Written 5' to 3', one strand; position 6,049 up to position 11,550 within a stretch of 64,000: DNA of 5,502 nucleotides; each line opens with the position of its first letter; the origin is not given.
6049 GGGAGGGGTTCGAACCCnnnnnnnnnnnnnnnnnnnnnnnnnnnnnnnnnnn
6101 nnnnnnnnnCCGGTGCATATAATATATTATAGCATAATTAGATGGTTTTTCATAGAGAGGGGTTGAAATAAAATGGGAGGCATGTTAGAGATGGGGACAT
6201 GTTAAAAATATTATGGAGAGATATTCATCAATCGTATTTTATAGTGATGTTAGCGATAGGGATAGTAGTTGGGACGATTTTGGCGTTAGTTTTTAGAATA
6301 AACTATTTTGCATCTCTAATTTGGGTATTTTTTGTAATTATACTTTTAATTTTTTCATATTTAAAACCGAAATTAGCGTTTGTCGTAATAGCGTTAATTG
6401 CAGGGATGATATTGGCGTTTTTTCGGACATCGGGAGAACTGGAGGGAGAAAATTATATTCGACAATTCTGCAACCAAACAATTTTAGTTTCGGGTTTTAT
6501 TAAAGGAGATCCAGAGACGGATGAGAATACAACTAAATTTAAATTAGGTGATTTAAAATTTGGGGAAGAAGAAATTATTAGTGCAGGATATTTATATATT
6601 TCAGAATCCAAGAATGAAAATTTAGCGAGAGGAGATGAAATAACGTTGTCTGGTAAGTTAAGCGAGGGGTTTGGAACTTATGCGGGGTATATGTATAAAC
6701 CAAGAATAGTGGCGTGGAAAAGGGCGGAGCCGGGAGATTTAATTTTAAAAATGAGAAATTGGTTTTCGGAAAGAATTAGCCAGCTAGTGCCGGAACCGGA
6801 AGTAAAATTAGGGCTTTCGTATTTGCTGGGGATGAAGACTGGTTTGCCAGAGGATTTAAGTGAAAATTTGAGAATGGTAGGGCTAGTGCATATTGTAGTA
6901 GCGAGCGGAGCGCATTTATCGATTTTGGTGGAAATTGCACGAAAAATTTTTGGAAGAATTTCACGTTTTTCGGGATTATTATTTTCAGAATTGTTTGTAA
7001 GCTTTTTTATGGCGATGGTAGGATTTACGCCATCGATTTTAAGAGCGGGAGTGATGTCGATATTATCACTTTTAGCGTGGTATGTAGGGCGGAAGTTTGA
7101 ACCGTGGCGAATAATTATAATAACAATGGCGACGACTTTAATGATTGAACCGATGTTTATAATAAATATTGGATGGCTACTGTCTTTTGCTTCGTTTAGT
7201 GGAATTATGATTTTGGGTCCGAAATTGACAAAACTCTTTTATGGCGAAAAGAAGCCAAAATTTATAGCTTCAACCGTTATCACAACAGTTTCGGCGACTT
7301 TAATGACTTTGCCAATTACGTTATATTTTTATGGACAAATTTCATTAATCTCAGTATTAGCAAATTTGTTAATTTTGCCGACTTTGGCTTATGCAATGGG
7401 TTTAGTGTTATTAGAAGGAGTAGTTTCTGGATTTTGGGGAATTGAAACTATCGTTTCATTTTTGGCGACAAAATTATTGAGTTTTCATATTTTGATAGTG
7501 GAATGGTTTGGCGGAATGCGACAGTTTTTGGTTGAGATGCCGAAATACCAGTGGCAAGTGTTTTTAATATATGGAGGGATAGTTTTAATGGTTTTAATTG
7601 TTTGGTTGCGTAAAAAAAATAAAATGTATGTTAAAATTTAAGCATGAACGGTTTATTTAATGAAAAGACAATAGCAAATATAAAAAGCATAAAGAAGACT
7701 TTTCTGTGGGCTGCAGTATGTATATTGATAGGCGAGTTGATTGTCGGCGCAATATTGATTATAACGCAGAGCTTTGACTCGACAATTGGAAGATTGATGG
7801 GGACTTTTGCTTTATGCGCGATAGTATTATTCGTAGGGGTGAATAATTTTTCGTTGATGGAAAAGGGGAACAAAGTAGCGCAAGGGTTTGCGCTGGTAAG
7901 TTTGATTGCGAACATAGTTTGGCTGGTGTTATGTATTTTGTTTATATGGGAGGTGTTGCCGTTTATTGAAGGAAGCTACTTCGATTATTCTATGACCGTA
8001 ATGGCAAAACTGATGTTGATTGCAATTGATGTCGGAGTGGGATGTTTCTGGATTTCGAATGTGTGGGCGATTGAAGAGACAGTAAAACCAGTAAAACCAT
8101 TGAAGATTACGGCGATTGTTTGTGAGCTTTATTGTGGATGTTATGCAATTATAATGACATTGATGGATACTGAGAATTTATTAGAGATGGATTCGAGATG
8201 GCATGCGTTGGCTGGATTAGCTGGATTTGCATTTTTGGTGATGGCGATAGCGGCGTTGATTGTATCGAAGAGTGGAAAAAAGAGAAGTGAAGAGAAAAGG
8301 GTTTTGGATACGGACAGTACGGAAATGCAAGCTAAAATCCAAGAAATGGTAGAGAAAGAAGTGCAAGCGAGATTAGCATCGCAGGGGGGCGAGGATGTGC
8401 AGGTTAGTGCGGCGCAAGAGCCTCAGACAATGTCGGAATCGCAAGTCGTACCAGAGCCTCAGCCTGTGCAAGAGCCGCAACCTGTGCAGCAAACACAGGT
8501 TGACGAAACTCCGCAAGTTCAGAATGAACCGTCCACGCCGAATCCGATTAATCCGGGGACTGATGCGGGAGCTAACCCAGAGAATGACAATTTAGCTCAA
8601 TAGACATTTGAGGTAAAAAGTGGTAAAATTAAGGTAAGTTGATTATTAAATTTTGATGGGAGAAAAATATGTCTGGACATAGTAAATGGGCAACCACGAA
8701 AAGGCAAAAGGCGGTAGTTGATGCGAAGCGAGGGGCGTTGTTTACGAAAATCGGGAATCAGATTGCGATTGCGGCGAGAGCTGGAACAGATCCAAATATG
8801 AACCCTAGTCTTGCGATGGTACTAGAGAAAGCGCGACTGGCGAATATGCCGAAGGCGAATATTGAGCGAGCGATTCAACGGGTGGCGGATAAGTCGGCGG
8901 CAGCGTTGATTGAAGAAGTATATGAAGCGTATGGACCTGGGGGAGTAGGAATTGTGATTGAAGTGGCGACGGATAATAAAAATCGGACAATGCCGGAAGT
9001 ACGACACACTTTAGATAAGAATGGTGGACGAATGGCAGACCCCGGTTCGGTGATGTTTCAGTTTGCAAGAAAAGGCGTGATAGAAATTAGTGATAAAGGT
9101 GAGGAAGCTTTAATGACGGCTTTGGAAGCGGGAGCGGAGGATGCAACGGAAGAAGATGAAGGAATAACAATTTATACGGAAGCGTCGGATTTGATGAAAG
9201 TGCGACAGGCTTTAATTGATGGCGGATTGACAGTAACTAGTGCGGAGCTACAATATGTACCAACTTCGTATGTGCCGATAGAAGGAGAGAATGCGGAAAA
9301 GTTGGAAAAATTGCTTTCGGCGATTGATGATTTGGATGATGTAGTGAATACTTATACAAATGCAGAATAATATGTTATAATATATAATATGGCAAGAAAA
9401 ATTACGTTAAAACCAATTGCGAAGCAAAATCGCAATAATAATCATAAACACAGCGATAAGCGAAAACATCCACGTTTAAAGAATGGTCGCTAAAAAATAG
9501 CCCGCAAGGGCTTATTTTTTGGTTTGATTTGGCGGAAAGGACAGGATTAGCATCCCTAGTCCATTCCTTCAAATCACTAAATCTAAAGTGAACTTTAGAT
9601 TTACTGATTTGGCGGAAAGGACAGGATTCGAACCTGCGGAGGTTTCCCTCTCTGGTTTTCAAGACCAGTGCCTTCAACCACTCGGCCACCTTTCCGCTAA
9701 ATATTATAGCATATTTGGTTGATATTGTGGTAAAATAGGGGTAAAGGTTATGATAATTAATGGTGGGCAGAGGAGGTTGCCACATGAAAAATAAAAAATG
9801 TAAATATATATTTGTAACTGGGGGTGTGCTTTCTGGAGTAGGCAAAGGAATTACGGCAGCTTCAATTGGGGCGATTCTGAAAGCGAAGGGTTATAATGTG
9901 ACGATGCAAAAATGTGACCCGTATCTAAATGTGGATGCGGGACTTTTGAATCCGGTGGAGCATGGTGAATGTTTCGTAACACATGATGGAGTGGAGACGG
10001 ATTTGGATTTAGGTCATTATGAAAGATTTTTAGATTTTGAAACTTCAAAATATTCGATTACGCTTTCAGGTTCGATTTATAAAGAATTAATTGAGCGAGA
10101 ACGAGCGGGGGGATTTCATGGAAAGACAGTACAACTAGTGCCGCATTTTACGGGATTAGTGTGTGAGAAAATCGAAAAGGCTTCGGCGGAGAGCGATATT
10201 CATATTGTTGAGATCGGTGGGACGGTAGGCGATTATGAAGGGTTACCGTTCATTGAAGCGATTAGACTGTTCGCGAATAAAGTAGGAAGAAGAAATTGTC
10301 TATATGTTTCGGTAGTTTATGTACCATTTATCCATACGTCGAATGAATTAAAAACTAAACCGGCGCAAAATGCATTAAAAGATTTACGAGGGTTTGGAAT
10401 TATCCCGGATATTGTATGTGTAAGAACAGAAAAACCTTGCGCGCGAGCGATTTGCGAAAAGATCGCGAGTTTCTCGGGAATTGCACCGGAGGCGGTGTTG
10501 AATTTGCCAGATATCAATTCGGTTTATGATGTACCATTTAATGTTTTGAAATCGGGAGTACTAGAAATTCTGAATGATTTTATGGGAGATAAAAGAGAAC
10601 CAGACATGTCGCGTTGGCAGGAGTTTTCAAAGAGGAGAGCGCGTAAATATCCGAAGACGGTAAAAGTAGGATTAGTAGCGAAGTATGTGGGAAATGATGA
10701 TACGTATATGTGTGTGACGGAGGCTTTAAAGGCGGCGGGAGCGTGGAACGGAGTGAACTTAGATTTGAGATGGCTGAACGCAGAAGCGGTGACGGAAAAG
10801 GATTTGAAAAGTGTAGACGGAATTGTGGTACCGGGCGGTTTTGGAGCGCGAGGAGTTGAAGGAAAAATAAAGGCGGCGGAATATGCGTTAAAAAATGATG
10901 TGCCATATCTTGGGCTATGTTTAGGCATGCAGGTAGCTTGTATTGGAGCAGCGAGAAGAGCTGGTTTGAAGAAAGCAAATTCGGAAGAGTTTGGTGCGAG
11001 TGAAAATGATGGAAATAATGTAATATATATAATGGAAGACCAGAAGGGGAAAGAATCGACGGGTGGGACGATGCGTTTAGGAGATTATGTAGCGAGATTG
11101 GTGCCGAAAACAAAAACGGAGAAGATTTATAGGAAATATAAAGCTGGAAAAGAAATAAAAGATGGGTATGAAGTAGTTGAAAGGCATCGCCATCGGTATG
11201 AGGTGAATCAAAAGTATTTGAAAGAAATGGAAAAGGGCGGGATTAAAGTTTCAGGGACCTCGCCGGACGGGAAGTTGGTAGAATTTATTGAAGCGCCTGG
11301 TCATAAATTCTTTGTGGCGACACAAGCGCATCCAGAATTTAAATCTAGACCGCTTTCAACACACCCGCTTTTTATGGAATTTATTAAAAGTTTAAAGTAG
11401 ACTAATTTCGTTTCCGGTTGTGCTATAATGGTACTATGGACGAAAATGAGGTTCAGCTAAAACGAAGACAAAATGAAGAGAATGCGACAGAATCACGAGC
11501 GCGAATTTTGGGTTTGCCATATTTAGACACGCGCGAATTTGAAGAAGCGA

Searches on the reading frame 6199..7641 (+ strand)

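Call 55: search_protein_families(library=pfam, proteins=[window:6199-7641:+], max_evalue=0.001)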
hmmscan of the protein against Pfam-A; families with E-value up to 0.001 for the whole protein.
window:6199-7641:+ (480 aa): 2 families
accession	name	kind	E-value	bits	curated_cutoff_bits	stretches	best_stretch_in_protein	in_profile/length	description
PF03772.21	Competence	-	1.1e-42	146.7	23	1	209-471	2-269/270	Competence protein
PF13567.11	DUF4131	-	8.2e-11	42.3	31.6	1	36-155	5-131/165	Domain of unknown function (DUF4131)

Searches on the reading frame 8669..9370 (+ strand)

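Call 55: search_protein_families(library=pfam, proteins=[window:8669-9370:+], max_evalue=0.001)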
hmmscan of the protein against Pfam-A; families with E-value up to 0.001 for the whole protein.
window:8669-9370:+ (233 aa): 2 families
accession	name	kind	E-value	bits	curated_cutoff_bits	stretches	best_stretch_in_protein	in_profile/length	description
PF01709.26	Transcrip_reg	-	5e-52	176.3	27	1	82-232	3-160/160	TACO1/YebC second and third domain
PF20772.2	TACO1_YebC_N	-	9.8e-27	93.7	36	1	5-74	1-72/73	TACO1/YebC protein N-terminal domain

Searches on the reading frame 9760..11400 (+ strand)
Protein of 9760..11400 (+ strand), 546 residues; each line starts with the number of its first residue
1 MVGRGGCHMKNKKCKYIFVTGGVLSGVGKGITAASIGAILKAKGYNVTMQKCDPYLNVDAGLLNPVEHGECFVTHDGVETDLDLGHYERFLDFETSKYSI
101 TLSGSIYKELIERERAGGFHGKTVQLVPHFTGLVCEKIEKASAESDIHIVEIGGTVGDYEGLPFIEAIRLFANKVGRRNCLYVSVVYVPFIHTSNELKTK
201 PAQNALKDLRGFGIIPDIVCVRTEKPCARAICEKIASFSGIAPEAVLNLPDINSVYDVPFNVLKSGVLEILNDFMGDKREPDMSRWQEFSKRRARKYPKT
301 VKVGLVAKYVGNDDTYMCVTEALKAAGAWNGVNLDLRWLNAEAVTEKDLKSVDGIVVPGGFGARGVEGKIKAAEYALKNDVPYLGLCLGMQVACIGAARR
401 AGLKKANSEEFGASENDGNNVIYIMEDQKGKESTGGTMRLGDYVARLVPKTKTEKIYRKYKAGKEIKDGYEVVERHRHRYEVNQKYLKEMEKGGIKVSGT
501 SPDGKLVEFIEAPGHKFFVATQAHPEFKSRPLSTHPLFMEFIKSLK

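Call 55: search_protein_families(library=pfam, proteins=[window:9760-11400:+], max_evalue=0.001)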
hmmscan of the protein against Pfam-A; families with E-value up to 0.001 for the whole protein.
window:9760-11400:+ (546 aa): 4 families
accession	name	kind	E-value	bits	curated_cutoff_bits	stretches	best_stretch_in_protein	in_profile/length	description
PF06418.20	CTP_synth_N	-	5.2e-104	347.7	26.1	1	15-273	1-261/265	CTP synthase N-terminus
PF00117.34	GATase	-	1.4e-33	116.6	22.8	1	314-543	4-189/190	Glutamine amidotransferase class-I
PF07722.19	Peptidase_C26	-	2.9e-06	27.7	20.5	0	494-526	187-219/219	Peptidase C26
PF01656.29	CbiA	-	4.6e-06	27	25.4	1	25-282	8-54/125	CobQ/CobB/MinD/ParA nucleotide binding domain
